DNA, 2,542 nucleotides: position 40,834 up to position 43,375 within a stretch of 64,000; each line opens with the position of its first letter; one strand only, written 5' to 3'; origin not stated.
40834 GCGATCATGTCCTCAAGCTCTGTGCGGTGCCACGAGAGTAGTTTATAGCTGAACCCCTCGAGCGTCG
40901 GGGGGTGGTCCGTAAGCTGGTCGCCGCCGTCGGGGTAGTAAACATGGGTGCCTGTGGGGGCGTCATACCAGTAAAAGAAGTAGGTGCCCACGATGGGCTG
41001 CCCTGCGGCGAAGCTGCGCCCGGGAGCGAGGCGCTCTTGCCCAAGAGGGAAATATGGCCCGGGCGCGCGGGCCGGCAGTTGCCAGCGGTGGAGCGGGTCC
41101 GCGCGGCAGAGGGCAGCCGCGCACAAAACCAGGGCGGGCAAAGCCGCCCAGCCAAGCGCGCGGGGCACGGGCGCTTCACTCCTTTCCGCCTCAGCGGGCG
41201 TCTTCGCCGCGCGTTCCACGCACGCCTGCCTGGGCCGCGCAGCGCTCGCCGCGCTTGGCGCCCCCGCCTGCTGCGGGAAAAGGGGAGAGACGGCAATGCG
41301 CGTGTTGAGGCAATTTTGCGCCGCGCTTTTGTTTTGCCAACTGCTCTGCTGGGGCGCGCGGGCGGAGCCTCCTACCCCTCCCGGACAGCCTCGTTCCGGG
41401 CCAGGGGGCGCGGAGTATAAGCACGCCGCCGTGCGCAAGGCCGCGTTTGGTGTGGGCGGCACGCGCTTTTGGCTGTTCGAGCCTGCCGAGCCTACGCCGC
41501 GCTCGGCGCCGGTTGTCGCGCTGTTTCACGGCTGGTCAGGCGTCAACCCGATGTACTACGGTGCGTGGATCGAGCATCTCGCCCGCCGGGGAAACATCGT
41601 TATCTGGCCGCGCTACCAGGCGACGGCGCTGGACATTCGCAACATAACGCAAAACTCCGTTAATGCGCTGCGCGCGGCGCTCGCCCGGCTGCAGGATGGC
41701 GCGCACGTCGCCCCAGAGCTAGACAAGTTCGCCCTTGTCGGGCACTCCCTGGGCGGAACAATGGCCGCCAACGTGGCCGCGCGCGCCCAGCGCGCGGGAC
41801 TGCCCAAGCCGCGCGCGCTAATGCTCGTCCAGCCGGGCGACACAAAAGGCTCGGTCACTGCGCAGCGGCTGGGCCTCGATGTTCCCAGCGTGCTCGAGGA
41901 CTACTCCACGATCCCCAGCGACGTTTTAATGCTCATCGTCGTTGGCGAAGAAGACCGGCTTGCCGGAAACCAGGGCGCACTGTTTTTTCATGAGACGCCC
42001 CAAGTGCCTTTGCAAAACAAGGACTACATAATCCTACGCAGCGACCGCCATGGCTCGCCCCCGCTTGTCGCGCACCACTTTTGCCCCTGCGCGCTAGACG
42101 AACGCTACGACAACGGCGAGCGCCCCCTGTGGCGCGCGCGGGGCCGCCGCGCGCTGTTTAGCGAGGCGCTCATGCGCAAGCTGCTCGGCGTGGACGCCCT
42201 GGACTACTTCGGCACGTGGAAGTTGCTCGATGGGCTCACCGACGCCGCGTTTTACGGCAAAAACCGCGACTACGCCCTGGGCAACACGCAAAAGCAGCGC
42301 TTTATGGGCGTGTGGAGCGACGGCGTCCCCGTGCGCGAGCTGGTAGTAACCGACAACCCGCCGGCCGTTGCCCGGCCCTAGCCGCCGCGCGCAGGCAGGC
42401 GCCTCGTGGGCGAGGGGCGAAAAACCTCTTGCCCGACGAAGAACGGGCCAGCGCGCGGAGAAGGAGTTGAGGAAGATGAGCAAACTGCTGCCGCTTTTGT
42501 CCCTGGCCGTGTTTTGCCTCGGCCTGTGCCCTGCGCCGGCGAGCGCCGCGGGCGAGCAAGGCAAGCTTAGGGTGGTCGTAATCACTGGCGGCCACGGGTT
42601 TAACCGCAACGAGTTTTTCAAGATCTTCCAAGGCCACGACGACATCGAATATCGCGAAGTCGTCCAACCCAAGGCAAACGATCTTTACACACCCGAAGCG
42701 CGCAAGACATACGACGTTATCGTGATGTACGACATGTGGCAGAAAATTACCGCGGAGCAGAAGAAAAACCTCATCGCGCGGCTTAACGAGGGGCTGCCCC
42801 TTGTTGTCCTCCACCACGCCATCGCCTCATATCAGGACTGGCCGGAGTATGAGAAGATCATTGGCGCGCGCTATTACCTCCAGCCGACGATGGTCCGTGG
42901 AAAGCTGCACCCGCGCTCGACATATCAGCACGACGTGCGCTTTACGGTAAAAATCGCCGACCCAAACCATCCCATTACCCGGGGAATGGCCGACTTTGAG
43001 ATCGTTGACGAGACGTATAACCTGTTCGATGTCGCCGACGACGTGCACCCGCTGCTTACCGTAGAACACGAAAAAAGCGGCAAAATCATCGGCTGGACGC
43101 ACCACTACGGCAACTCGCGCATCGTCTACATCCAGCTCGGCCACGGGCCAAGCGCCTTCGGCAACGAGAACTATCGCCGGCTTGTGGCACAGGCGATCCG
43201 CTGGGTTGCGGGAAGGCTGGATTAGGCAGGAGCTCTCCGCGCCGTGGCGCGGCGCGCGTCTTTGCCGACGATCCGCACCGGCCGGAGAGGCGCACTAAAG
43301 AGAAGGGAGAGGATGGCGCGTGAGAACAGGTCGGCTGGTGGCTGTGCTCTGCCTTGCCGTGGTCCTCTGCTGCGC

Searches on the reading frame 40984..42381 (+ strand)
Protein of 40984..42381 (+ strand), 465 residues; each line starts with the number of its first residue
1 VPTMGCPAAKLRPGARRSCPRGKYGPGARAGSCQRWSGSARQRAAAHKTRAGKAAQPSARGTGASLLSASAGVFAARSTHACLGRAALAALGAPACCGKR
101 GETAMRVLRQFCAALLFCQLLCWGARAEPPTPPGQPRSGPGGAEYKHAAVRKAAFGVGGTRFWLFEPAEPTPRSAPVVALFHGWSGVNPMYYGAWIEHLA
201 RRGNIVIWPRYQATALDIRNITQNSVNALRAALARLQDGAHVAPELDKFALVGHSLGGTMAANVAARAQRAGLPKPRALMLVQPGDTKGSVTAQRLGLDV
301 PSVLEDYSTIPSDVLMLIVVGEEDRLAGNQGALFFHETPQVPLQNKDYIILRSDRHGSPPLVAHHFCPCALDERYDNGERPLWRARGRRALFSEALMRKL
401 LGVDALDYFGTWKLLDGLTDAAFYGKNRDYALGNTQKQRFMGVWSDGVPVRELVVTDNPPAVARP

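Call 81: search_protein_families(library=pfam, proteins=[window:40984-42381:+], max_evalue=0.1)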
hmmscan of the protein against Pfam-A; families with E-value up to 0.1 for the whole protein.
window:40984-42381:+ (465 aa): 11 families
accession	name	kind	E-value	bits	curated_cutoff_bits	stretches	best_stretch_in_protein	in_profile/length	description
PF07224.18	Chlorophyllase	-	6.5e-10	38.7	26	1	175-287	42-155/301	Chlorophyllase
PF07859.19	Abhydrolase_3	-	2.4e-08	34.4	25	1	184-288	9-112/210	alpha/beta hydrolase fold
PF00561.26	Abhydrolase_1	-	1e-07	32.4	25.8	1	176-269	1-91/245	alpha/beta hydrolase fold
PF00975.26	Thioesterase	-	8.3e-06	26.6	26.4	1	244-283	61-101/226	Thioesterase domain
PF12695.13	Abhydrolase_5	-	0.0002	21.6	27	1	186-270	9-80/164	Alpha/beta hydrolase family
PF12697.13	Abhydrolase_6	-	0.0035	18.5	26.3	1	180-339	3-135/217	Alpha/beta hydrolase family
PF01738.24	DLH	-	0.005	16.9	21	1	168-269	9-119/217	Dienelactone hydrolase family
PF12146.15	Hydrolase_4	-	0.007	16.1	27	0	245-270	75-99/239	Serine aminopeptidase, S33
PF01764.32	Lipase_3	-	0.027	14.8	22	1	247-275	63-91/140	Lipase (class 3)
PF06821.19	Ser_hydrolase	-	0.031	14.7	22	1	241-326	49-128/172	Serine hydrolase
PF07082.17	DUF1350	-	0.038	13.7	27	1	190-260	34-103/250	Protein of unknown function (DUF1350)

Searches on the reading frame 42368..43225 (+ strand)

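Call 81: search_protein_families(library=pfam, proteins=[window:42368-43225:+], max_evalue=0.1)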
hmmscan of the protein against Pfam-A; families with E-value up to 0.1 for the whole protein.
window:42368-43225:+ (285 aa): 1 family
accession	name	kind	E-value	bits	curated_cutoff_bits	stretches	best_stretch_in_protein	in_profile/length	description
PF06283.17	ThuA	-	1.4e-30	107.6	33.4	1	93-280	32-209/209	Trehalose utilisation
